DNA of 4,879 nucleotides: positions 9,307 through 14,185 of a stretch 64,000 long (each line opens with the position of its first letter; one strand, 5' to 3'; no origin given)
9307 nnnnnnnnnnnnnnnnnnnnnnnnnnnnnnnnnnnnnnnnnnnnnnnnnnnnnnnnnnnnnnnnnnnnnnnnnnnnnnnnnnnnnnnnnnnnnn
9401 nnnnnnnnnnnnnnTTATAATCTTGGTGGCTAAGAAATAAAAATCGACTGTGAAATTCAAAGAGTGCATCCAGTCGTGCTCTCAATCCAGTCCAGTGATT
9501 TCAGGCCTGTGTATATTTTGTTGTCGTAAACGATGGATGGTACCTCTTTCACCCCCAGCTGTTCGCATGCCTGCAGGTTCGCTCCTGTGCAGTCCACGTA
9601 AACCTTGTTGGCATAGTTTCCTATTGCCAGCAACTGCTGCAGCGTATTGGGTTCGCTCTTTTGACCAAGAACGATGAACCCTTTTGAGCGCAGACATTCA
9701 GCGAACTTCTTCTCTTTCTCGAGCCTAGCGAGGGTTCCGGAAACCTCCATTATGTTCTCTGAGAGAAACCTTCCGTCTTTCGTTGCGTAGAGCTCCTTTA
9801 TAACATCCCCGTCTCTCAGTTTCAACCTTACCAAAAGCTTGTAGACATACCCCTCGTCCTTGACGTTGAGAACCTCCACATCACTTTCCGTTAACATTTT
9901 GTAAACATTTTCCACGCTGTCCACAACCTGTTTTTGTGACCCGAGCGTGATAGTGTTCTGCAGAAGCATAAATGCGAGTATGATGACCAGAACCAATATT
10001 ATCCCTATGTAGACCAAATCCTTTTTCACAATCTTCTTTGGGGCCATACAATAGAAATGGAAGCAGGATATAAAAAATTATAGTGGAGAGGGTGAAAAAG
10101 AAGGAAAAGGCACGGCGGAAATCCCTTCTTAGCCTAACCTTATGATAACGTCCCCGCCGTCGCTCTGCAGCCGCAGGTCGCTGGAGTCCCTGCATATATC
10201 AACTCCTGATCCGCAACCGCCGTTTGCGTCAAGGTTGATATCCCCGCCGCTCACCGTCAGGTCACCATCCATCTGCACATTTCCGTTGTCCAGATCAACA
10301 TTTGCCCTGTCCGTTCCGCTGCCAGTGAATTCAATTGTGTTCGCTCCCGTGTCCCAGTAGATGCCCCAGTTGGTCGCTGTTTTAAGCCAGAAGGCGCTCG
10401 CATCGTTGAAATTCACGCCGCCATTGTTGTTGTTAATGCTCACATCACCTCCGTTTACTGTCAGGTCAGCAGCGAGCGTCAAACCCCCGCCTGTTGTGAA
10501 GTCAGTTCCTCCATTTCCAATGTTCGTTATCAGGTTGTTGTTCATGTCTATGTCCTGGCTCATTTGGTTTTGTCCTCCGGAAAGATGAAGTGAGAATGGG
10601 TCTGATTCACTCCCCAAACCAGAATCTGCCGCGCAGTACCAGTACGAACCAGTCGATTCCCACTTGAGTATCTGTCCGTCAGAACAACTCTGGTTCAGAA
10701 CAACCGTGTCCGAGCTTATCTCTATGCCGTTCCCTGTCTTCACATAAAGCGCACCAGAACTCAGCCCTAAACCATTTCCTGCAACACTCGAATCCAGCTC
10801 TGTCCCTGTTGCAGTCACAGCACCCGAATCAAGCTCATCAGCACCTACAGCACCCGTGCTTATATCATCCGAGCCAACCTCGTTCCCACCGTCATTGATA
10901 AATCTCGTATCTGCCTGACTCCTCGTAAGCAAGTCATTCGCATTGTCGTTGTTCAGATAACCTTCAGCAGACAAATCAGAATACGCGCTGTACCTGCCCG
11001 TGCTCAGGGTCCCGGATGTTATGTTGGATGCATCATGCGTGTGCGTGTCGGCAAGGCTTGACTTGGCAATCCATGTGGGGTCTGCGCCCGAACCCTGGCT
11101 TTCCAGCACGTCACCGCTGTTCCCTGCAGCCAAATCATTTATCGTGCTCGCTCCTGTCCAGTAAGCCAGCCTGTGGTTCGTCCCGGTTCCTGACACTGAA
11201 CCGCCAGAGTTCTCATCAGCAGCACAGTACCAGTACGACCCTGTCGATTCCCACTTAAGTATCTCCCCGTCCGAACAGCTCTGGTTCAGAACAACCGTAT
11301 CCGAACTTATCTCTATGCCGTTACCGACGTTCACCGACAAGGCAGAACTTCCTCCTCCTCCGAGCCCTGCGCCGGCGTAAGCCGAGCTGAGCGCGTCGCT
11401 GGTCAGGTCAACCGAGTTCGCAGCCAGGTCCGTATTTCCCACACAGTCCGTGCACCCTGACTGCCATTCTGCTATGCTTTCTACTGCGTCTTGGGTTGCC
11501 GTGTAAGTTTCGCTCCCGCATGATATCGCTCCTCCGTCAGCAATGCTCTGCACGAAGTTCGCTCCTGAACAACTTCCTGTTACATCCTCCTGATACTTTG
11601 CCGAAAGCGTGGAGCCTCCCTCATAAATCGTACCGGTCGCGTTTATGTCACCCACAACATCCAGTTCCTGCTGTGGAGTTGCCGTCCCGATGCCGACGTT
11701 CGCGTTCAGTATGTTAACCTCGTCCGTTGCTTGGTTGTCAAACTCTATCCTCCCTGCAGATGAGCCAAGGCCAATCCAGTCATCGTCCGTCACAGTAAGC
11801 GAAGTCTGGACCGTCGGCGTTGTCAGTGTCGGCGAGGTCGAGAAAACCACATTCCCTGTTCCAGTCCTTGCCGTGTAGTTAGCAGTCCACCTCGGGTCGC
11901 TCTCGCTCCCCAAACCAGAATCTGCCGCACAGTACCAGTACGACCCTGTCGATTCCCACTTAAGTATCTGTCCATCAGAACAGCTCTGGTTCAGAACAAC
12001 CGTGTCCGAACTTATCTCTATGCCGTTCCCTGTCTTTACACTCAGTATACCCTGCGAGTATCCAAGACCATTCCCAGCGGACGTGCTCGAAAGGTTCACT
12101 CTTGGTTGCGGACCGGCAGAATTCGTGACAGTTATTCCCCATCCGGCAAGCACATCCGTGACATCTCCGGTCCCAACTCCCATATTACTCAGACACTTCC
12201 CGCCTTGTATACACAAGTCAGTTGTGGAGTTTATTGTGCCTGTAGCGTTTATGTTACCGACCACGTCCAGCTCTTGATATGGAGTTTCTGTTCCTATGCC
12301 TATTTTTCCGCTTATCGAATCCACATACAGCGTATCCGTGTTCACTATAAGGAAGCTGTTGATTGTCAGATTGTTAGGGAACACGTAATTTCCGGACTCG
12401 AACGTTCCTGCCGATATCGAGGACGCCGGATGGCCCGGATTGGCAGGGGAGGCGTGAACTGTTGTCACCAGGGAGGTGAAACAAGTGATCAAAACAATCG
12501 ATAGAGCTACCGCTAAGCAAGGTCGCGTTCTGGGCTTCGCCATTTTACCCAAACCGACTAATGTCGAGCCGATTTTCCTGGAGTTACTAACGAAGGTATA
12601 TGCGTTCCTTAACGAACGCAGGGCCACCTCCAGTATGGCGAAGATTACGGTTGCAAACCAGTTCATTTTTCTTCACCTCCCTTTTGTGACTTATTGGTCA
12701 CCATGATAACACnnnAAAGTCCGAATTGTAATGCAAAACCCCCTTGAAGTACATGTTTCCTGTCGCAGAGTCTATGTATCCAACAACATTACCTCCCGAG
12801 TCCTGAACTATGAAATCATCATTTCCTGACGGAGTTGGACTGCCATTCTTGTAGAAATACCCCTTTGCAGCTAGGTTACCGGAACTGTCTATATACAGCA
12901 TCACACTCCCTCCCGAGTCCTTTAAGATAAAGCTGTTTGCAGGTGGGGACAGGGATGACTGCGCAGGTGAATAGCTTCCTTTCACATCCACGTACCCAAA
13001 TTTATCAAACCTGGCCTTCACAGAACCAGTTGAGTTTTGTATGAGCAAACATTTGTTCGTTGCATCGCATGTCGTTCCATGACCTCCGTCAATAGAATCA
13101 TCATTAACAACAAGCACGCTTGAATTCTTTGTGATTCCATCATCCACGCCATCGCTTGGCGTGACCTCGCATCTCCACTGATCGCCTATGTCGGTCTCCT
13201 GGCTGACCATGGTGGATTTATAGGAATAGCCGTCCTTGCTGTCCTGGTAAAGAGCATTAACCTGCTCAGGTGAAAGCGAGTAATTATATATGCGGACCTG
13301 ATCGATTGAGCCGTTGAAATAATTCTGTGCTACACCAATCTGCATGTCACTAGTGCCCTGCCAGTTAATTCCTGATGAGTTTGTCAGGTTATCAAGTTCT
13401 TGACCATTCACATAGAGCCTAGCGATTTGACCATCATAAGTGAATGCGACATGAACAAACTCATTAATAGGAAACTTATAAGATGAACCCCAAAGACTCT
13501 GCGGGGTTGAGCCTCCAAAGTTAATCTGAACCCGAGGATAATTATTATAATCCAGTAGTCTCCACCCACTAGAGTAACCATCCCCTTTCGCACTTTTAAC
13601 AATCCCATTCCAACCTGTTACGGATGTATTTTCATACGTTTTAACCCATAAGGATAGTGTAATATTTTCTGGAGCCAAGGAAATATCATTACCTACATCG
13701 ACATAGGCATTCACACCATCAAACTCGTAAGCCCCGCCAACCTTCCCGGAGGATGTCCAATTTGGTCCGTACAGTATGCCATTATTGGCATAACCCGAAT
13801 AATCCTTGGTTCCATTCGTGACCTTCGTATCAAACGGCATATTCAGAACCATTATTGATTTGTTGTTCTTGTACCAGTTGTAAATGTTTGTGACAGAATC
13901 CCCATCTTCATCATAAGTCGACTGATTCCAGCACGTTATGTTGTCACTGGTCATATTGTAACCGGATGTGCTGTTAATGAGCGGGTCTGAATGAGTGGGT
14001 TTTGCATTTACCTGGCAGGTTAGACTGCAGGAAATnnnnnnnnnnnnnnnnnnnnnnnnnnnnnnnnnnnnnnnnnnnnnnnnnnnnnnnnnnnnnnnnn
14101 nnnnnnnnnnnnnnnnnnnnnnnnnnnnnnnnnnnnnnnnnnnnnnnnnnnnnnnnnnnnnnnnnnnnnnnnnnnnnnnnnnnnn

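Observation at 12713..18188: Giant 1739-aa Cys/Asp-rich LamG-domain protein co-transcribed with, and overlapped by, a small wHTH regulator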

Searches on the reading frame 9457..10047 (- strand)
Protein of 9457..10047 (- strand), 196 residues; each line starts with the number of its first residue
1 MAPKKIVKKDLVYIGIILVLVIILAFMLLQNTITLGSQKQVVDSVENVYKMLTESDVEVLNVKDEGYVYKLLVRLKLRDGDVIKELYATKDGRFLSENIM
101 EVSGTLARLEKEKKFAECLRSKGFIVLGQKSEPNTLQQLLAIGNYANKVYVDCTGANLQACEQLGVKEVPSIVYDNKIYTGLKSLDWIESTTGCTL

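Call 7: search_protein_families(library=pfam, proteins=[window:9457-10047:-], max_evalue=0.1)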
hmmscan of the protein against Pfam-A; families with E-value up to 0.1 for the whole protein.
window:9457-10047:- (196 aa): 2 families
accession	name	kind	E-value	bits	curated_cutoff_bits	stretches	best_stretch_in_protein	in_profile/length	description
PF16104.10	FPRL1_inhibitor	-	0.076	13.6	27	0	40-95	18-73/105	Formyl peptide receptor-like 1 inhibitory protein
PF15503.11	PPP1R35_C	-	0.084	13.4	27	0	45-86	34-75/140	Protein phosphatase 1 regulatory subunit 35 C-terminus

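Call 74: search_protein_families(library=phrogs, proteins=[window:9457-10047:-], max_evalue=0.001)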
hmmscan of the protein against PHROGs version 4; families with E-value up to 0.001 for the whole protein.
window:9457-10047:- (196 aa): 0 families

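Call 75: search_protein_families(library=ncbifam, proteins=[window:9457-10047:-], max_evalue=0.01)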
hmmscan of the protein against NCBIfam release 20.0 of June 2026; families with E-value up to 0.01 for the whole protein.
window:9457-10047:- (196 aa): 1 family
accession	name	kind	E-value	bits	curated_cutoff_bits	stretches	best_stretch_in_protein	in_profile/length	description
NF052607.1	T4PiliAsmPilCThrm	equivalog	0.0086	15.2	700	0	7-125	167-281/406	type IV pilus assembly protein PilC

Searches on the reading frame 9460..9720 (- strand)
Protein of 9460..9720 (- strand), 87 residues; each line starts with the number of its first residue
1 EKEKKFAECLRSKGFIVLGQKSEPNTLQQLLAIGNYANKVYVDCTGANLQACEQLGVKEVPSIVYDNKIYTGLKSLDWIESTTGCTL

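Call 44: search_solved_structures(query=window:9460-9720:-, max_evalue=10, show_alignments=2)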
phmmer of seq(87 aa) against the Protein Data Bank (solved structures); distinct sequences matched with E-value up to 10: 6.
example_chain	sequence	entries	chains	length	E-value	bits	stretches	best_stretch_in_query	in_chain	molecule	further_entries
3kp8_A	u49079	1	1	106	0.054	17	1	38-84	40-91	VKORC1/thioredoxin domain protein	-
4nv6_A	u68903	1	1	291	0.27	14.7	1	39-84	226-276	VKORC1/thioredoxin domain protein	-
3kp9_A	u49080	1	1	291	0.32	14.5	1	40-84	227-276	VKORC1/thioredoxin domain protein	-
4nv2_A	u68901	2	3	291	0.32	14.5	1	40-84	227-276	VKORC1/thioredoxin domain protein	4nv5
1xcd_A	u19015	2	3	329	1.4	12.4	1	21-80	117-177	Decorin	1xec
1xku_A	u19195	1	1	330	1.4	12.4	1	21-80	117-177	Decorin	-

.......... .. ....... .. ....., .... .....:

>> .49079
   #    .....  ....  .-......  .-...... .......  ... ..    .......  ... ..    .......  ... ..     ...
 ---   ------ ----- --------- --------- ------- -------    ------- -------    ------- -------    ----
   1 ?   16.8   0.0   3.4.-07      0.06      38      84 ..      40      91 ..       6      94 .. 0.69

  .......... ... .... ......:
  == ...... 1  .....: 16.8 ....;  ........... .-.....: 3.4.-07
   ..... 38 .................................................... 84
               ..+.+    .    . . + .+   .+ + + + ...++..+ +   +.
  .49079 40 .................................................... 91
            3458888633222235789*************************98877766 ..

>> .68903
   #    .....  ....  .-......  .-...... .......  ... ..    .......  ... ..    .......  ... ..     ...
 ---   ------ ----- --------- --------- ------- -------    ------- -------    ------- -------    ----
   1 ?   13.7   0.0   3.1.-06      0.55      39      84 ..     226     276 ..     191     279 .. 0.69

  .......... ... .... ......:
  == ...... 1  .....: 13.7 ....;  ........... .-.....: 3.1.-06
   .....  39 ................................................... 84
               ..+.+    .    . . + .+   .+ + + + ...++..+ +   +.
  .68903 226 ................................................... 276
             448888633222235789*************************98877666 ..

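Call 45: search_protein_families(library=pfam, proteins=[window:9460-9720:-], max_evalue=1)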
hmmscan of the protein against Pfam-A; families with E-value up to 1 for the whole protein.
seq(87 aa): 0 families

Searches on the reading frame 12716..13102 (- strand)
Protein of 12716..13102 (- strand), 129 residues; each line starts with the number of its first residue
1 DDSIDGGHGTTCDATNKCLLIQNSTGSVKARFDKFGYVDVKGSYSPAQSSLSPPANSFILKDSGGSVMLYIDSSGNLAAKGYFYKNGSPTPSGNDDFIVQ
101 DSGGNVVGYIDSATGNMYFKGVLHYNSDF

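Call 85: search_solved_structures(query=A4, max_evalue=10, show_alignments=2)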
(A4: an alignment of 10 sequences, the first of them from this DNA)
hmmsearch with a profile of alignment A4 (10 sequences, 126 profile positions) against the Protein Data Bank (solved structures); distinct sequences matched with E-value up to 10: 1.
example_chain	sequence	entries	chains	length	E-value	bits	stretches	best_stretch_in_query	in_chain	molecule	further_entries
2m48_A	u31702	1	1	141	1.1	12.6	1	5-42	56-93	E3 UBIQUITIN-PROTEIN LIGASE PARKIN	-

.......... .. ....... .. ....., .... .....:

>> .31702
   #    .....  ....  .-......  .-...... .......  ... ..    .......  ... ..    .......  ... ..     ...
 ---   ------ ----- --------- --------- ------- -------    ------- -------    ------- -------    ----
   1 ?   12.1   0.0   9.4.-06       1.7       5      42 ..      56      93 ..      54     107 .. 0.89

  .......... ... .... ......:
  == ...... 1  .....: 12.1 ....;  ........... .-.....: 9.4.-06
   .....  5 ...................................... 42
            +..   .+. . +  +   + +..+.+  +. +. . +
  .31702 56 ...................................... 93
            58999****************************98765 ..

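Call 86: search_protein_families(library=pfam, alignment_id=A4, max_evalue=1)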
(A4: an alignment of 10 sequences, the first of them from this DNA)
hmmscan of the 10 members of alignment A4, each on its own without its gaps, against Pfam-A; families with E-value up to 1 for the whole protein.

A. member 1, seq(129 aa): 0 families

B. families by the number of members that match (of 10 scanned): 4 families
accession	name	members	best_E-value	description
PF23706.1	Rv1893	2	0.065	Rv1893-like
PF20257.3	SAM_HAT_C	1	0.014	SAM hydroxide adenosyltransferase C-terminal domain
PF21785.3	Bflower_2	1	0.024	5-fold beta-flower protein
PF10411.14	DsbC_N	1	0.052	Disulfide bond isomerase protein N-terminal domain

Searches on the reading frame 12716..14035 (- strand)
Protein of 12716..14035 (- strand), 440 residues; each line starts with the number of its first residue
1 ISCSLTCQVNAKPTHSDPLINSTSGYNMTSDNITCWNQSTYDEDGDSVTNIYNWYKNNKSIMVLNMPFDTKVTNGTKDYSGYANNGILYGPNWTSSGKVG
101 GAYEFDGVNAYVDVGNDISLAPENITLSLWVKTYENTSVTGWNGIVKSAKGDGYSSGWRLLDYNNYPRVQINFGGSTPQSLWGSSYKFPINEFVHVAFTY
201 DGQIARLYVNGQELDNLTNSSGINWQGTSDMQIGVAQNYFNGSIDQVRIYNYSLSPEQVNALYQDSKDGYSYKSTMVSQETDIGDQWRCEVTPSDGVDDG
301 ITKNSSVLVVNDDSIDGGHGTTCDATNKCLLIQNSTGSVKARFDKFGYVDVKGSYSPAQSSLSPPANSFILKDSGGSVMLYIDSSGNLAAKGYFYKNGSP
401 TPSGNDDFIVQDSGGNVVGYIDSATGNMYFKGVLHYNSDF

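Call 62: predict_structure(alignment_id=A1)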
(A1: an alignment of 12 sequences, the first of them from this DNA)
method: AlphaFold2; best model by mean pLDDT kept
length: 440 residues; sequences in the alignment: 12
mean_pLDDT: 58.2   pTM: 0.51
mean pLDDT of the five models: 58.2, 57.9, 53.1, 51.4, 50.9
residues with pLDDT >= 90: 0; 70-90: 150; 50-70: 145; < 50: 145
segments of 3 or more residues with pLDDT < 50: 1-31, 34-51, 69-100, 150-153, 176-178, 268-321
pLDDT, mean of each block of 10 residues (from residue 1): 26 35 35 45 35 56 59 38 37 31 69 61 77 70 72 57 67 56 69 83 84 78 57 74 78 79 59 31 30 29 25 30 61 66 67 65 82 79 79 65 69 71 72 58
secondary structure, 60 per line:
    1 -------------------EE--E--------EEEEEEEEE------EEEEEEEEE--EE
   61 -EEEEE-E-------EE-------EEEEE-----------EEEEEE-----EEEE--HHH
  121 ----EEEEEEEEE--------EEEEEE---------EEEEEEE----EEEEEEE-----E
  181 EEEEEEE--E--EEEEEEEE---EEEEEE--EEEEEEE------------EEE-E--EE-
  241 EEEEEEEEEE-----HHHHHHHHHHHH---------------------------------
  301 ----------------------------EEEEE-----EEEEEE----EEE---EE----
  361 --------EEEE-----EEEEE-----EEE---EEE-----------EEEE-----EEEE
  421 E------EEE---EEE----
elements in order: E33-41 E48-56 E62-66 E85-89 E101-106 E112-115 E125-133 E142-147 E157-163 E168-174 E180-187 E193-200 E204-209 E212-218 E231-233 E241-250 H256-267 E329-333 E339-344 E349-351 E369-372 E378-382 E388-390 E394-396 E408-411 E417-421 E428-430 E434-436

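Call 66: fold_search(model_id=the predicted structure, library=pdb)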
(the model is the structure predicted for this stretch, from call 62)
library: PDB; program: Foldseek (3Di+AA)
matches with E <= 10: 1225; with E <= 0.001: 648
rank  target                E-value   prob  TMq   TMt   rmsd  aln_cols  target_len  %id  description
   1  7ce2_A                2.5e-11  1.00  0.36  0.35   6.7       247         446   21  The Crystal structure of TeNT Hc complexed with neutralizing antibody (released 2021-04-07)
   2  5hp6                  1.1e-10  1.00  0.34  0.19  15.2       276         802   21  Structure of AbnA, a GH43 extracellular arabinanase from Geobacillus stearothermophilus (a new conformational state) (released 2017-02-01)
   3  5hon_A                1.2e-10  1.00  0.35  0.69   7.8       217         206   24  Structure of Domain 4 of AbnA, a GH43 extracellular arabinanase from Geobacillus stearothermophilus, in complex with a (released 2017-02-01)
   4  5ho2                  1.5e-10  1.00  0.36  0.20  16.2       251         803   22  Crystal structure of AbnA (open conformation), a GH43 extracellular arabinanase from Geobacillus stearothermophilus (released 2017-02-01)
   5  3hmy_A                2.2e-10  1.00  0.35  0.35   6.7       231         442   20  Crystal structure of HCR/T complexed with GT2 (released 2009-07-14)
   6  1a8d                  2.6e-10  1.00  0.35  0.34   7.0       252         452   20  TETANUS TOXIN C FRAGMENT (released 1998-10-14)
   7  9fyq_C                2.7e-10  1.00  0.35  0.36   6.5       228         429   21  Cryo-EM structure of native SV2A in complex with TeNT-Hc, gangliosides and Pro-Macrobody 5 (released 2025-05-21)
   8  5ho0                  3.3e-10  1.00  0.34  0.20  16.3       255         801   21  Crystal structure of AbnA (closed conformation), a GH43 extracellular arabinanase from Geobacillus stearothermophilus (released 2017-02-01)
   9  1diw                  4.2e-10  1.00  0.35  0.35   6.7       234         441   20  THE HC FRAGMENT OF TETANUS TOXIN COMPLEXED WITH GALACTOSE (released 2000-03-24)
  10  1ms8_B                4.2e-10  1.00  0.34  0.25  13.2       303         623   14  Triclinic form of Trypanosoma cruzi trans-sialidase, in complex with 3-deoxy-2,3-dehydro-N-acetylneuraminic acid (DANA (released 2003-03-25)
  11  7by5                  5.2e-10  1.00  0.34  0.13   6.9       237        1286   19  Tetanus neurotoxin mutant-(H233A/E234Q/H237A/Y375F) (released 2021-02-17)
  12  8byp_X                5.8e-10  1.00  0.35  0.13   6.3       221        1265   18  Botulinum neurotoxin serotype X in complex with NTNH/X (released 2023-02-08)
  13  1ms8_A                7.1e-10  1.00  0.33  0.24  13.3       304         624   14  Triclinic form of Trypanosoma cruzi trans-sialidase, in complex with 3-deoxy-2,3-dehydro-N-acetylneuraminic acid (DANA (released 2003-03-25)
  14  7qpt_A                8.9e-10  1.00  0.35  0.37   6.8       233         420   16  Botulinum neurotoxin A4 cell binding domain in complex with GD1a oligosaccharide (released 2022-03-16)
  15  3obr                  9.4e-10  1.00  0.34  0.36   6.8       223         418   18  Crystal structure of Botulinum neurotoxin serotype D binding domain (released 2010-09-08)
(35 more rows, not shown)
